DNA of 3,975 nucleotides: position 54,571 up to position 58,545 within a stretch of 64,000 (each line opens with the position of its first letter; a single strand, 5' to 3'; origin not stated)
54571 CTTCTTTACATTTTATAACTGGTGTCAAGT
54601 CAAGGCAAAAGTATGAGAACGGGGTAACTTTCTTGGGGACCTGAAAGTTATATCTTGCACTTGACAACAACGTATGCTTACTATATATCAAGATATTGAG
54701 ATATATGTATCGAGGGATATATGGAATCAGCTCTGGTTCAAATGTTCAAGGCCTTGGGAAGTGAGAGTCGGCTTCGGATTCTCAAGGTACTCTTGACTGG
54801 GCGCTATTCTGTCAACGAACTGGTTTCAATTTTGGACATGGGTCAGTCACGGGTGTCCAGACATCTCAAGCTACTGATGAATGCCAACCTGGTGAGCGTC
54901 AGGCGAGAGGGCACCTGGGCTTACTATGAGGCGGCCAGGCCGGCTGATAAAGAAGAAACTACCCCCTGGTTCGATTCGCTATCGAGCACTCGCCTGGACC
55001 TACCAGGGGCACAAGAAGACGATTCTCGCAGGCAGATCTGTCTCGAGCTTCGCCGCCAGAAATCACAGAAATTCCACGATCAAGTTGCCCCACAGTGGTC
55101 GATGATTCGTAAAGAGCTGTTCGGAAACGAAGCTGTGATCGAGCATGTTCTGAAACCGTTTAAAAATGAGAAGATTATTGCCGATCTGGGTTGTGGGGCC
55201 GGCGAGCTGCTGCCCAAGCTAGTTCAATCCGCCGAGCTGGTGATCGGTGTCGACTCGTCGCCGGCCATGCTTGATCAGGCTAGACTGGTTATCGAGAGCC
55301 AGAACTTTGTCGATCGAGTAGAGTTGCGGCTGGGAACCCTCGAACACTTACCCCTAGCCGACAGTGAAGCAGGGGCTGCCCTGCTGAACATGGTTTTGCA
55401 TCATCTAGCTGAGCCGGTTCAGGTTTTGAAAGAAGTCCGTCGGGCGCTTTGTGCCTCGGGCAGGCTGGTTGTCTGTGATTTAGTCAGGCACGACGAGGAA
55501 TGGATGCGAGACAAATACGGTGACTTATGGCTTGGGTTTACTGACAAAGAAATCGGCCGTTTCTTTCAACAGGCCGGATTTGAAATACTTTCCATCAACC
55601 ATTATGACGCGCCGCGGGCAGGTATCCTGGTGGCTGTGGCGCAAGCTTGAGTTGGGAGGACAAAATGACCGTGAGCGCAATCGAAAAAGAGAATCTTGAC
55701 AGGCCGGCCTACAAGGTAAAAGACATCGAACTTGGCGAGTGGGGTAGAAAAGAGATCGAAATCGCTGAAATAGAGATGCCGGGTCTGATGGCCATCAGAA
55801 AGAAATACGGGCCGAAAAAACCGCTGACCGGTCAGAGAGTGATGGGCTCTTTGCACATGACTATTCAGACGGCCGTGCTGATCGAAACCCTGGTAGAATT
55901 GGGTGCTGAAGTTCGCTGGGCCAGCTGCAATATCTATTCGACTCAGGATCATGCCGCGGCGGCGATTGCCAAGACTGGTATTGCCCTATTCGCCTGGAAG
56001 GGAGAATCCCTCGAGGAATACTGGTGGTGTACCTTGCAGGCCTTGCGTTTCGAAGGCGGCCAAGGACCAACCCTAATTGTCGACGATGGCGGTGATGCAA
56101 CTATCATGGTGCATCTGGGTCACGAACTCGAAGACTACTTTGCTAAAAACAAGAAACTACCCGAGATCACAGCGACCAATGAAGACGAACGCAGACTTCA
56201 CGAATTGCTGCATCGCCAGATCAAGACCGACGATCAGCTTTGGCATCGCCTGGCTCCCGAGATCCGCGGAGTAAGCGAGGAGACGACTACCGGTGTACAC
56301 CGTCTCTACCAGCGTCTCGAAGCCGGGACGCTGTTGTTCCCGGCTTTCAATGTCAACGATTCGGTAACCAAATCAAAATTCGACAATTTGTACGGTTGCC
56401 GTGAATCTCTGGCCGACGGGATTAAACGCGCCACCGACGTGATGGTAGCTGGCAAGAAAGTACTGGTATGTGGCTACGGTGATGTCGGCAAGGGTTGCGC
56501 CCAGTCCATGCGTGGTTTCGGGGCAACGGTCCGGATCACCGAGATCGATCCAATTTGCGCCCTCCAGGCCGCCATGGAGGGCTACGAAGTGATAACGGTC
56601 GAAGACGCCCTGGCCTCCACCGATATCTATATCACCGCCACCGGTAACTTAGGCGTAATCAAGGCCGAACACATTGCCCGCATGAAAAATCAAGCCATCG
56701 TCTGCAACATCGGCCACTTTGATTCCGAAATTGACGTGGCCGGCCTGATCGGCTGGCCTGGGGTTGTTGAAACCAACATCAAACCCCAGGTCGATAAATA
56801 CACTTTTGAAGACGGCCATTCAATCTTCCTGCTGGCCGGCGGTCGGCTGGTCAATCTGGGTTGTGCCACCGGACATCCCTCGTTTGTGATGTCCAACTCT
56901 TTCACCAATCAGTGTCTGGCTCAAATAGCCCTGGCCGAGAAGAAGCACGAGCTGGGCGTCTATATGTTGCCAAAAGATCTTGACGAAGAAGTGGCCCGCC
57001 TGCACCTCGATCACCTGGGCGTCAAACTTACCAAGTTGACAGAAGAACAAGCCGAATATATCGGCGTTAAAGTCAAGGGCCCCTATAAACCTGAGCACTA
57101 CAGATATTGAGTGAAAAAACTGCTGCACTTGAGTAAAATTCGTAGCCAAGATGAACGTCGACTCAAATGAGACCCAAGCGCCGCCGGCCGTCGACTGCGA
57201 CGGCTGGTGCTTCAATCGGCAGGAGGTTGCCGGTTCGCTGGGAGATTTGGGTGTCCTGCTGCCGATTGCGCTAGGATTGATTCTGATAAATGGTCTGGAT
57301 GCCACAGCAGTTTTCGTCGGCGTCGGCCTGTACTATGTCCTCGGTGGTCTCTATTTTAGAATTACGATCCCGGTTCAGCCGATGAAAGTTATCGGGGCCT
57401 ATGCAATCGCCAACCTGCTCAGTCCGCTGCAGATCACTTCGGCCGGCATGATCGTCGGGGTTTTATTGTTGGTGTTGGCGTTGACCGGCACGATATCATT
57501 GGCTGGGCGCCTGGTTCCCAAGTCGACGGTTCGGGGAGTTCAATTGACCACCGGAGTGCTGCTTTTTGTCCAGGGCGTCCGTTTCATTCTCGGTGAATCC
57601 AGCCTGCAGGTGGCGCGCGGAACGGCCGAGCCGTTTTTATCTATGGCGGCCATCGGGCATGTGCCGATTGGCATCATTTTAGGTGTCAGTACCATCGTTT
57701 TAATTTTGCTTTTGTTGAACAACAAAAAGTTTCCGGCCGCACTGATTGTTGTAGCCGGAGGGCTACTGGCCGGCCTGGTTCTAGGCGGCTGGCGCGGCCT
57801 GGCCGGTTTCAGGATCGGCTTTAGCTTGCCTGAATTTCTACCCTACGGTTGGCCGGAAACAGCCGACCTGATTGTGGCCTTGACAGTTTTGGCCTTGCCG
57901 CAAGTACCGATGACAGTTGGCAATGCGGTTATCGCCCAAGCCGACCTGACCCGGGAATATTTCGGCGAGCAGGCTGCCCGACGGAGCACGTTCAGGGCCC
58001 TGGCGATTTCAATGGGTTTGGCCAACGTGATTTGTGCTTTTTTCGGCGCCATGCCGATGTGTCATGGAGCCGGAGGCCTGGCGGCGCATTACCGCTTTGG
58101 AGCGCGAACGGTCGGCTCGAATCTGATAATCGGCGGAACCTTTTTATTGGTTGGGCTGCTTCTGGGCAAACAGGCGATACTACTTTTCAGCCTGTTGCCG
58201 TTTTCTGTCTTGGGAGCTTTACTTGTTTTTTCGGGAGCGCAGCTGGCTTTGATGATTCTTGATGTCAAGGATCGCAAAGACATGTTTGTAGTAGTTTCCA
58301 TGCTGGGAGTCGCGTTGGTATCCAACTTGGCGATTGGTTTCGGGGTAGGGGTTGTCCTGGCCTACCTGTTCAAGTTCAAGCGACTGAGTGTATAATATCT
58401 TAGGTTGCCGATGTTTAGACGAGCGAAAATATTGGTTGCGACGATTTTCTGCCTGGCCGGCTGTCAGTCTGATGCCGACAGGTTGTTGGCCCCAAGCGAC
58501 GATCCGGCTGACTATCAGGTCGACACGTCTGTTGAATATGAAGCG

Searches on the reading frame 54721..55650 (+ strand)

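Call 7: search_protein_families(library=pfam, proteins=[window:54721-55650:+], max_evalue=0.001)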
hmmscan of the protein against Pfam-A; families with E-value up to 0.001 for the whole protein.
window:54721-55650:+ (309 aa): 10 families
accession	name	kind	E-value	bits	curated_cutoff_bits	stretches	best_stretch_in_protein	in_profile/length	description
PF08241.18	Methyltransf_11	-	2.1e-19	70.4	21.2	1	155-251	2-95/95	Methyltransferase domain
PF13847.12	Methyltransf_31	-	6.1e-17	62.1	27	1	150-284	4-143/145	Methyltransferase domain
PF13649.12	Methyltransf_25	-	4.5e-16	59.7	27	1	153-247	1-97/97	Methyltransferase domain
PF08242.18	Methyltransf_12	-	1.1e-12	48.9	30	1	155-249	2-98/98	Methyltransferase domain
PF01022.26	HTH_5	-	2.3e-12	47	22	1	15-59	2-46/47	Bacterial regulatory protein, arsR family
PF13489.12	Methyltransf_23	-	2.1e-09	37.8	27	1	140-291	13-163/164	Methyltransferase domain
PF08003.17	Methyltransf_9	-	2.9e-08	33.5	23.8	1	144-256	111-222/315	Protein of unknown function (DUF1698)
PF01209.24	Ubie_methyltran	-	6e-08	32.8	20.1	1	148-270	46-169/233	ubiE/COQ5 methyltransferase family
PF00891.24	Methyltransf_2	-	3.5e-05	23.7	22.3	1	138-257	53-170/210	O-methyltransferase domain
PF12840.13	HTH_20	-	0.00025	21.4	27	0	12-61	1-51/51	Helix-turn-helix domain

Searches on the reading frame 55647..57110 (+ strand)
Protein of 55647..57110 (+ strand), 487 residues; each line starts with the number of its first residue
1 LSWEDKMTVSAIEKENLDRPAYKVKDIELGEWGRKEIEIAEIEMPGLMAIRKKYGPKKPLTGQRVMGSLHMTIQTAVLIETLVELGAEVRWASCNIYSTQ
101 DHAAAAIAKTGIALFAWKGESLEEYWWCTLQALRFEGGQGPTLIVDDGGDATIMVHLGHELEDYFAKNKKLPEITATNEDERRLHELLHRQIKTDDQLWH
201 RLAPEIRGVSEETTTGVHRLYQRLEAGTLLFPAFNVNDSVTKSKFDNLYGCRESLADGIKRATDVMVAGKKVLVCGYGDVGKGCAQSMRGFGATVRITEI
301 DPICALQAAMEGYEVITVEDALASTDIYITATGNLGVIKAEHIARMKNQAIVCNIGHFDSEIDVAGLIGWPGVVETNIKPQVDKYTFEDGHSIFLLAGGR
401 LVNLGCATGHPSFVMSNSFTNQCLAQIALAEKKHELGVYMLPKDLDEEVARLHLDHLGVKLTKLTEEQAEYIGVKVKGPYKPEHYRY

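Call 30: search_protein_families(library=pfam, proteins=[window:55647-57110:+], max_evalue=0.001)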
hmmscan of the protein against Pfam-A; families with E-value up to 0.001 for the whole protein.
window:55647-57110:+ (487 aa): 5 families
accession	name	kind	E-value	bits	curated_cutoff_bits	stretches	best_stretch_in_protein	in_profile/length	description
PF05221.23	AdoHcyase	-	2.8e-143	476.9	25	1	22-486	2-299/299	S-adenosyl-L-homocysteine hydrolase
PF00670.27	AdoHcyase_NAD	-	3e-78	262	27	1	247-409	1-162/162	S-adenosyl-L-homocysteine hydrolase, NAD binding domain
PF02826.25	2-Hacid_dh_C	-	3e-09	37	25.1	1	266-356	33-127/178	D-isomer specific 2-hydroxyacid dehydrogenase, NAD binding domain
PF07991.19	KARI_N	-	6.3e-06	26.3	20.6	1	267-329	2-65/165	Acetohydroxy acid isomeroreductase, NADPH-binding domain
PF13241.12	NAD_binding_7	-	8.9e-05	23.5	22.1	1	267-357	5-93/104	Putative NAD(P)-binding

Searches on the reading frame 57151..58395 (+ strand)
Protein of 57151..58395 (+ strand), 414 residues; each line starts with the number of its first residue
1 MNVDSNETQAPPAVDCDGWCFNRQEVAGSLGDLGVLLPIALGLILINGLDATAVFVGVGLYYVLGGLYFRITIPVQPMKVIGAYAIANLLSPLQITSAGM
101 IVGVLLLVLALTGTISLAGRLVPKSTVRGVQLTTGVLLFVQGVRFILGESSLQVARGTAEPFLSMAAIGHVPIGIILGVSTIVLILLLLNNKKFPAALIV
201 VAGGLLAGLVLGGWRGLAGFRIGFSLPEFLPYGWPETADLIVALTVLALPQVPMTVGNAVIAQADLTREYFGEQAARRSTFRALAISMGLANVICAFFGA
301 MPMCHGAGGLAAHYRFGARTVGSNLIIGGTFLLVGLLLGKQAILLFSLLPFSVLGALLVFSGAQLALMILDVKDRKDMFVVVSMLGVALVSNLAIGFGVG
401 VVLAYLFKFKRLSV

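Call 30: search_protein_families(library=pfam, proteins=[window:57151-58395:+], max_evalue=0.001)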
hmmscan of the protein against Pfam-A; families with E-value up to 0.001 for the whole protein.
window:57151-58395:+ (414 aa): 1 family
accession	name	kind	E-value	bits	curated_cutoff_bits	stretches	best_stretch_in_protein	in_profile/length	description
PF16983.11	MFS_MOT1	-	9.4e-48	161.6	30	2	246-365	4-111/111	Molybdate transporter of MFS superfamily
